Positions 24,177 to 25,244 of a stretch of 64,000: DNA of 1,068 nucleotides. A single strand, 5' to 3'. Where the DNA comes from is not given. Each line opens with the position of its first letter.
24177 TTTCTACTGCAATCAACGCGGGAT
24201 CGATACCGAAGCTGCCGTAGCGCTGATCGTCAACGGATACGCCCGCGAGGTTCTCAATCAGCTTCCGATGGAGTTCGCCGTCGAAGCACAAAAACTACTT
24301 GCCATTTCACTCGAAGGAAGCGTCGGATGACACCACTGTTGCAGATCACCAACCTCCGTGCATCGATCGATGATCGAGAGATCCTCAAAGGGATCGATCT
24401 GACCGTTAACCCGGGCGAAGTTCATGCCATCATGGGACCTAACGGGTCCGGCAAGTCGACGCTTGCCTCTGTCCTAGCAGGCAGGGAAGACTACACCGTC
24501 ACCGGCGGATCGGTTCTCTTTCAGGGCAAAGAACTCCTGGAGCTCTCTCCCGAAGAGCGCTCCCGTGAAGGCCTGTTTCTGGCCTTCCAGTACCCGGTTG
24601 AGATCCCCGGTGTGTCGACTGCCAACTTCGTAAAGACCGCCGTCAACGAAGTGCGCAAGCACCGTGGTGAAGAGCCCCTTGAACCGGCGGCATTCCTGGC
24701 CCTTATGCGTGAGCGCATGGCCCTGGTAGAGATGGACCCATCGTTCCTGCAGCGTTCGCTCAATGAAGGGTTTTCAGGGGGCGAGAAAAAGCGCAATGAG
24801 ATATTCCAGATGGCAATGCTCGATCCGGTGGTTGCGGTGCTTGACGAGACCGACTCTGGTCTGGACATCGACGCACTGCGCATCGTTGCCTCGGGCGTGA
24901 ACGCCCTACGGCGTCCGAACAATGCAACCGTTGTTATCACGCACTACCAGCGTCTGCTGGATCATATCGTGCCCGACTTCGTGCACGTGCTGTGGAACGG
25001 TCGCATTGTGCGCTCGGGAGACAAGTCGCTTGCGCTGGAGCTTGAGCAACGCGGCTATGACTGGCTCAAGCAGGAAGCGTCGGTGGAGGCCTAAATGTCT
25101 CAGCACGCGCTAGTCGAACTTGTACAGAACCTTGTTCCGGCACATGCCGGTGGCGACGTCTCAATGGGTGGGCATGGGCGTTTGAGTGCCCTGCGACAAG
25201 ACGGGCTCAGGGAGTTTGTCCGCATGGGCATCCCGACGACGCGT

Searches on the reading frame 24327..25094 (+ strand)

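Call 75: search_protein_families(library=pfam, proteins=[window:24327-25094:+], max_evalue=0.001)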
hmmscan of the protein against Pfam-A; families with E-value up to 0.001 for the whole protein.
window:24327-25094:+ (255 aa): 4 families
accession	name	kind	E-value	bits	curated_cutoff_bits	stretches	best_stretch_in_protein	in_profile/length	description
PF00005.33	ABC_tran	-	8.6e-23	81.9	25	1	20-175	1-135/137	ABC transporter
PF02463.25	SMC_N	-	6.8e-06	26.1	40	0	31-47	25-41/220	RecF/RecN/SMC N terminal domain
PF13481.12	AAA_25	-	7.5e-06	26.1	27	1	26-206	29-188/195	AAA domain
PF13555.12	AAA_29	-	0.0007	19.7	27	0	24-46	16-38/61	P-loop containing region of AAA domain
